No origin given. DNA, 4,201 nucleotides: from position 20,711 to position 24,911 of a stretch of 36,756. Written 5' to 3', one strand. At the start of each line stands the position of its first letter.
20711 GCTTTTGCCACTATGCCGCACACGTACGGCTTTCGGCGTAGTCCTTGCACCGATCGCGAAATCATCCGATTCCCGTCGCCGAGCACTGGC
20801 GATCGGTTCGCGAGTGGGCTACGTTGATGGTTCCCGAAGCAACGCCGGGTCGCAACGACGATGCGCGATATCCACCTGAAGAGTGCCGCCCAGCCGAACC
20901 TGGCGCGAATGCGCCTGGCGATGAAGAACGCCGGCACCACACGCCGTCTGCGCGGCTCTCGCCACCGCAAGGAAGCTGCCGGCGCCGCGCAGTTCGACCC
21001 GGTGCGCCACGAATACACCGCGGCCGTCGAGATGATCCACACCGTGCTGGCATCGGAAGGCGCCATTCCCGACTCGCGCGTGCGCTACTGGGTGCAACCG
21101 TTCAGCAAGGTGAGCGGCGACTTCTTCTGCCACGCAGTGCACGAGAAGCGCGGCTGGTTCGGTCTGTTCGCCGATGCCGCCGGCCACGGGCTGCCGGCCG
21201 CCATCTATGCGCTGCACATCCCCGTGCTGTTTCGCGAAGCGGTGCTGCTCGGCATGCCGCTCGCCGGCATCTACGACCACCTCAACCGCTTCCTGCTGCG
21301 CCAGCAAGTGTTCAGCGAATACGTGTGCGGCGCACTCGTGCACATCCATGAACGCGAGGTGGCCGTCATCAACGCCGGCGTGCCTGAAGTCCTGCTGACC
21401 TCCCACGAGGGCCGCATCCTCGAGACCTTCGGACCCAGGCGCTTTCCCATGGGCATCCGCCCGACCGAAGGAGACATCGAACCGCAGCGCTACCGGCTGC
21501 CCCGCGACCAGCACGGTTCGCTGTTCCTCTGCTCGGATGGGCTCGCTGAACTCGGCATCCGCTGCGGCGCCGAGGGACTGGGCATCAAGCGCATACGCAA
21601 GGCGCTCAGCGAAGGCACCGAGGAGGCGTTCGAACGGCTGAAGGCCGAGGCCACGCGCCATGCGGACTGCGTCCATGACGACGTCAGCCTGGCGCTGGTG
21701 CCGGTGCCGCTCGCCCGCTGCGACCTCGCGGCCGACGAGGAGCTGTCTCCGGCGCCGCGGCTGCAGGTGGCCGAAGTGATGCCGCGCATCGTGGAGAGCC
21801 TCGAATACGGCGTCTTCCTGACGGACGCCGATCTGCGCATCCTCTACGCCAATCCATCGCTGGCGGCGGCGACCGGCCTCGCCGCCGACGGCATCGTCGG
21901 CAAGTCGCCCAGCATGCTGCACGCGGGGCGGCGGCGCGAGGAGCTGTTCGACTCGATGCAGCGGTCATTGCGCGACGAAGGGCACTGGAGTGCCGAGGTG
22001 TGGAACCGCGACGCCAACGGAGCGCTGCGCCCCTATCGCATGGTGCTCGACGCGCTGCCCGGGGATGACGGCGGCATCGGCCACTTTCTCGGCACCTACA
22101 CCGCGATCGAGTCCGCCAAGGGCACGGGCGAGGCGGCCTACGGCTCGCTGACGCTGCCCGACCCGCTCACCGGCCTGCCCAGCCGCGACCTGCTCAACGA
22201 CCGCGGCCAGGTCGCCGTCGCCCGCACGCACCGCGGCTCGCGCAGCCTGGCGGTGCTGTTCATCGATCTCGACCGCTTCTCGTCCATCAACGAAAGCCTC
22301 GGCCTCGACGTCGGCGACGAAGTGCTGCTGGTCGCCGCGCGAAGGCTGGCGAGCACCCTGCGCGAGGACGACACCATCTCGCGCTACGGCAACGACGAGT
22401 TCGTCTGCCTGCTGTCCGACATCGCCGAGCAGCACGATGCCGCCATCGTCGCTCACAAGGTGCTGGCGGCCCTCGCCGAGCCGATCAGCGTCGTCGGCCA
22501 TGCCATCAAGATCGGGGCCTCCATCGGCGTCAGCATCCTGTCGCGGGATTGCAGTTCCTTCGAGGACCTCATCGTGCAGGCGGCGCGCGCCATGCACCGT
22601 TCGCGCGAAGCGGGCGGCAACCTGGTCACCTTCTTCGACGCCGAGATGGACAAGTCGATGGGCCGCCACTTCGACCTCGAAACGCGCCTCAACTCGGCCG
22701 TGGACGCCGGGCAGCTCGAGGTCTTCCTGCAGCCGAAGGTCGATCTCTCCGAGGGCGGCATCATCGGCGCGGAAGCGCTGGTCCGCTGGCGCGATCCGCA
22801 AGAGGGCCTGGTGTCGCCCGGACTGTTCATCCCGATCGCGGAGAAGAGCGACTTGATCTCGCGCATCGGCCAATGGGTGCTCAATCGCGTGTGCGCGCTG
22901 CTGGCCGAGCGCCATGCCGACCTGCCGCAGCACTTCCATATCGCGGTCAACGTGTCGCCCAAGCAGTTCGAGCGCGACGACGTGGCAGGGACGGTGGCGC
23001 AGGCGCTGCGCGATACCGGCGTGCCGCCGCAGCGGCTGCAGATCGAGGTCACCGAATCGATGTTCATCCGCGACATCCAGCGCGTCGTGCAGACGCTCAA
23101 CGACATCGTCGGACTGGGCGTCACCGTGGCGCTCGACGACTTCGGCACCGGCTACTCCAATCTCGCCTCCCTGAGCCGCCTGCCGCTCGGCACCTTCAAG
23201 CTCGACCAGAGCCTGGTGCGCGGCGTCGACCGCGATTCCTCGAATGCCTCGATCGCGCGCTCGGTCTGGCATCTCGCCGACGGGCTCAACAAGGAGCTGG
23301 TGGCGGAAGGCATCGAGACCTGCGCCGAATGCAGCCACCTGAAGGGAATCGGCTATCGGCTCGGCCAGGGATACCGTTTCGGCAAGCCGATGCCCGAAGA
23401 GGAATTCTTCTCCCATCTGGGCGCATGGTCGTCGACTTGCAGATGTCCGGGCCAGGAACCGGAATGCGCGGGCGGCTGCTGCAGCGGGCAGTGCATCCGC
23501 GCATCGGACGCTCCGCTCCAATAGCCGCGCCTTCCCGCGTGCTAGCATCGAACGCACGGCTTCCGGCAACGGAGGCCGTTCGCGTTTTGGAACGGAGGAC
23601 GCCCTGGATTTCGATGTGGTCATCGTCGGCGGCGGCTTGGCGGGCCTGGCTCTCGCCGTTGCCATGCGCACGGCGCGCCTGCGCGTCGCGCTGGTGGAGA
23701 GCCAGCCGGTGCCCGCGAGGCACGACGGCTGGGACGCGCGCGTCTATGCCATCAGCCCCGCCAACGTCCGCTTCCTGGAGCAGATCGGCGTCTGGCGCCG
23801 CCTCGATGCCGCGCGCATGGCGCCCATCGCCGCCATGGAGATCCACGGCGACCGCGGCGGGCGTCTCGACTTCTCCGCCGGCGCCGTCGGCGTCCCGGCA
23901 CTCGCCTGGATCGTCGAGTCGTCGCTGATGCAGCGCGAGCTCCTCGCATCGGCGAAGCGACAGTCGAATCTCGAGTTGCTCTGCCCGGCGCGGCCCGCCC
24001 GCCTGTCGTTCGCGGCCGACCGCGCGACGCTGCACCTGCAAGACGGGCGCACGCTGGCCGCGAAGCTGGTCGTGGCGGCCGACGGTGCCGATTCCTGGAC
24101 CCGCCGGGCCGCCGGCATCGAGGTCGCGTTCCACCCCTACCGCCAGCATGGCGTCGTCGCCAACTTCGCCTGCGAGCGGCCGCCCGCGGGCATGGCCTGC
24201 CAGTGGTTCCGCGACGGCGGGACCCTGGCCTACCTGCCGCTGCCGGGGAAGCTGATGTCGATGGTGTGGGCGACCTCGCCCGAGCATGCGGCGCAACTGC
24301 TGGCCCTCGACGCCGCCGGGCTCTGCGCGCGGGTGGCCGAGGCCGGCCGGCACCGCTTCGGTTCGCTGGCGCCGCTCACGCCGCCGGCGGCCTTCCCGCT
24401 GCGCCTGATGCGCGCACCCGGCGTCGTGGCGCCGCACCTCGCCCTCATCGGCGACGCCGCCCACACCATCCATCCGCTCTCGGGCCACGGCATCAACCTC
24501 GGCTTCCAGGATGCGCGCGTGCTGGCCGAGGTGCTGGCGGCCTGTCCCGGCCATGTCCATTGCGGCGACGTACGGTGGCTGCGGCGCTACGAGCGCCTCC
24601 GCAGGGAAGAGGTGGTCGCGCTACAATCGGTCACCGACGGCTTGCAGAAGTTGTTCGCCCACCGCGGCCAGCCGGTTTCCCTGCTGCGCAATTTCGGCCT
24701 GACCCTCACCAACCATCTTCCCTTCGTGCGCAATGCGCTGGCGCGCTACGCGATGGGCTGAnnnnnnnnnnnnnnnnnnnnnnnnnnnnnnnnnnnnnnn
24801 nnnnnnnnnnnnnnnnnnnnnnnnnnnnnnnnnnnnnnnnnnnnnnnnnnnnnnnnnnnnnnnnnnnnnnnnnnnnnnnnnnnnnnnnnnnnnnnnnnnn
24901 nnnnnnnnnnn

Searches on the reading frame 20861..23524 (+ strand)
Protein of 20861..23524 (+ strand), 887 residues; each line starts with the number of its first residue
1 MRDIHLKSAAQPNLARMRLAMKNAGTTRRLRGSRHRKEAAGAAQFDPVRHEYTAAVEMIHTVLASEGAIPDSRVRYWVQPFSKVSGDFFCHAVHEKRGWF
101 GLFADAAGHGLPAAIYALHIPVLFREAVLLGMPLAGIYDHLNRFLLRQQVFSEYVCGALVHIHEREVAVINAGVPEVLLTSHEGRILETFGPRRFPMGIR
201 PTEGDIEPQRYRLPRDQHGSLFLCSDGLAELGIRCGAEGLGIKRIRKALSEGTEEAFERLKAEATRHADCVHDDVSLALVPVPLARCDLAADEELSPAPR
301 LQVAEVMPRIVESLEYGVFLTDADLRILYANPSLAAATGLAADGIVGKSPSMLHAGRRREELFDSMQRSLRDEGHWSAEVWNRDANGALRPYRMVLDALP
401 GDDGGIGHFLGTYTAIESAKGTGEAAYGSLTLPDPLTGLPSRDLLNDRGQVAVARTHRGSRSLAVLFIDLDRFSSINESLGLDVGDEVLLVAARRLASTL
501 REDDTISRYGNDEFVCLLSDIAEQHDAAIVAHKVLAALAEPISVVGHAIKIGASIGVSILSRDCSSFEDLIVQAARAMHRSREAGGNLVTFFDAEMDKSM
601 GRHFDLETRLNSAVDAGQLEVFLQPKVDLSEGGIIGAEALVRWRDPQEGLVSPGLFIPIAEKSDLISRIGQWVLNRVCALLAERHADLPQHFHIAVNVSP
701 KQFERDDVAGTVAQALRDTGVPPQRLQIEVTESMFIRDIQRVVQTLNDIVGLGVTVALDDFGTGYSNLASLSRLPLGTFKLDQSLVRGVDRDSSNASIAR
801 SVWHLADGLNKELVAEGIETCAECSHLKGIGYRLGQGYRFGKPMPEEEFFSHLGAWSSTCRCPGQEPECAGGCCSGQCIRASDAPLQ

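Call 9: search_protein_families(library=pfam, proteins=[window:20861-23524:+], max_evalue=0.001)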
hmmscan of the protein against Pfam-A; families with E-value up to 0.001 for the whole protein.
window:20861-23524:+ (887 aa): 8 families
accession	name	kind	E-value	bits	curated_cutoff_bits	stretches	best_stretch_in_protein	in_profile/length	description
PF00563.25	EAL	-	2.1e-63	214.3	31.3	1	609-843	3-236/236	EAL domain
PF00990.26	GGDEF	-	4.1e-36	124.6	23.8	1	434-587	4-160/161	Diguanylate cyclase, GGDEF domain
PF07228.17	SpoIIE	-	2.2e-19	70.6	25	1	102-280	8-189/192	Stage II sporulation protein E (SpoIIE)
PF13426.13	PAS_9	-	1.9e-09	38.2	27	1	317-412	3-97/103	PAS domain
PF00989.32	PAS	-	4.8e-09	36.7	22.6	1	307-379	3-75/113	PAS fold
PF08448.16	PAS_4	-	7.8e-09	36.2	23.1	1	312-414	2-103/110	PAS fold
PF08447.18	PAS_3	-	0.00045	20.9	25.6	1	327-412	1-88/89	PAS fold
PF13188.13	PAS_8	-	0.00083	19.6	21.8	0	309-345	5-38/65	PAS domain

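Call 16: find_encoding_contigs(protein=window:20861-23524:+, flank=10000, max_places=4)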
Protein window:20861-23524:+ (887 aa): no gene with exactly this product is on record in the collection.

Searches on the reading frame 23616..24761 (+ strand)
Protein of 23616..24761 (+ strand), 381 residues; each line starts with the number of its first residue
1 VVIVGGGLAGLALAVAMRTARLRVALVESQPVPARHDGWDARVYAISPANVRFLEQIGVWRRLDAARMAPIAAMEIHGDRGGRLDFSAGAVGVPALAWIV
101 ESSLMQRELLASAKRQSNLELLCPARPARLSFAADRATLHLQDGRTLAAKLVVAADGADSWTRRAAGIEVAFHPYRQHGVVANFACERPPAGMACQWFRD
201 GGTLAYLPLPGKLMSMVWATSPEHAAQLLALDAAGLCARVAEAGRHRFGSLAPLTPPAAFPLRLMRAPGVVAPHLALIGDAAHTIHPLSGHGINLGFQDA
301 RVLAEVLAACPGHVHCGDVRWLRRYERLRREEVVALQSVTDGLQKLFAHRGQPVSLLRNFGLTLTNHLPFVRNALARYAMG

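Call 9: search_protein_families(library=pfam, proteins=[window:23616-24761:+], max_evalue=0.001)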
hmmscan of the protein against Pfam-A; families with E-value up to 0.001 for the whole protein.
window:23616-24761:+ (381 aa): 8 families
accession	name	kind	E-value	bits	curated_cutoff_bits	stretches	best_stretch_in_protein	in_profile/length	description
PF01494.25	FAD_binding_3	-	3.4e-23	82.9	22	1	2-310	5-321/349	FAD binding domain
PF05834.18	Lycopene_cycl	-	1.6e-08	34.5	23.4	1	1-162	2-145/380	Lycopene cyclase protein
PF07992.20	Pyr_redox_2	-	6e-06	26.3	26.1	0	2-30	4-32/291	Pyridine nucleotide-disulphide oxidoreductase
PF13450.12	NAD_binding_8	-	2.9e-05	24.7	21.9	1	3-33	1-31/68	NAD(P)-binding Rossmann-like domain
PF00890.30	FAD_binding_2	-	4.2e-05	23.4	20.4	1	2-31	3-32/414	FAD binding domain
PF08491.16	SE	-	0.00033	20.3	20.1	1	264-357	121-215/276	Squalene epoxidase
PF01266.30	DAO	-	0.00065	19.8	27.9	1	2-36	3-37/353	FAD dependent oxidoreductase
PF04820.20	Trp_halogenase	-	0.00089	18.7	21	0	2-38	3-43/458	Tryptophan halogenase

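Call 101: find_homologous_proteins(query=window:23616-24761:+, max_evalue=1e-60)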
Query window:23616-24761:+ (381 aa): 4176 proteins with E <= 1e-60 among 8000 candidates; the best 120 are listed.
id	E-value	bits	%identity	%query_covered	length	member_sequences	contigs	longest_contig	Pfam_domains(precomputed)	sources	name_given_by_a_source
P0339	5.2e-249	843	100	100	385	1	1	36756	PF00890.31,PF07992.21,PF05834.19,PF01494.26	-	-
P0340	1.4e-198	677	81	100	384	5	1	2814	PF00890.31,PF08491.17,PF07992.21,PF05834.19,PF01494.26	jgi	jgi:ubiquinone biosynthesis UbiH/UbiF/VisC/COQ6 family hydroxylase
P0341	3.9e-192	656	78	100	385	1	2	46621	PF00890.31,PF08491.17,PF07992.21,PF05834.19,PF01494.26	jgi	jgi:ubiquinone biosynthesis UbiH/UbiF/VisC/COQ6 family hydroxylase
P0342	9.3e-192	655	79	96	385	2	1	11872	PF07992.21,PF05834.19,PF01494.26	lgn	-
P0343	2.1e-188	644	77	96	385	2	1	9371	PF01266.31,PF00890.31,PF08491.17,PF07992.21,PF05834.19,PF01494.26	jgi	jgi:ubiquinone biosynthesis UbiH/UbiF/VisC/COQ6 family hydroxylase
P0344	1.9e-183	628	78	100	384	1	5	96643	PF00890.31,PF07992.21,PF05834.19,PF01494.26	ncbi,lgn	ncbi:MAG: UbiH/UbiF family hydroxylase [Ignavibacteria bacterium]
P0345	2.3e-181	621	75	96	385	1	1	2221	PF08491.17,PF07992.21,PF05834.19,PF01494.26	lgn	-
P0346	7.5e-181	619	76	96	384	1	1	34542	PF08491.17,PF07992.21,PF05834.19,PF01494.26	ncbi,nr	ncbi:MAG: UbiH/UbiF family hydroxylase [Rhodocyclaceae bacterium]|nr:UbiH/UbiF family hydroxylase [R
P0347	1.3e-180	618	75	100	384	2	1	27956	PF00890.31,PF08491.17,PF07992.21,PF05834.19,PF01494.26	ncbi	ncbi:MAG TPA: UbiH/UbiF family hydroxylase [Rhodocyclaceae bacterium]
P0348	4.0e-177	607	73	96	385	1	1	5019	PF08491.17,PF05834.19,PF01494.26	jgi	jgi:ubiquinone biosynthesis UbiH/UbiF/VisC/COQ6 family hydroxylase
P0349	4.2e-170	584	72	100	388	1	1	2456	PF08491.17,PF07992.21,PF05834.19,PF01494.26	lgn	-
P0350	5.3e-168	577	69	96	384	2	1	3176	PF01266.31,PF08491.17,PF07992.21,PF04820.21,PF05834.19,PF01494.26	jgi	jgi:ubiquinone biosynthesis UbiH/UbiF/VisC/COQ6 family hydroxylase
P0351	5.3e-167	574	70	96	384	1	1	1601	PF01266.31,PF00890.31,PF08491.17,PF07992.21,PF05834.19,PF01494.26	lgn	-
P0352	2.3e-166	571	69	100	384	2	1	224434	PF07992.21,PF05834.19,PF01494.26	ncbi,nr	ncbi:MAG: UbiH/UbiF family hydroxylase [Gammaproteobacteria bacterium]|nr:UbiH/UbiF family hydroxyla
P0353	4.9e-166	570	68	100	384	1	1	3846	PF01266.31,PF00890.31,PF08491.17,PF07992.21,PF05834.19,PF01494.26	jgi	jgi:2-polyprenylphenol 6-hydroxylase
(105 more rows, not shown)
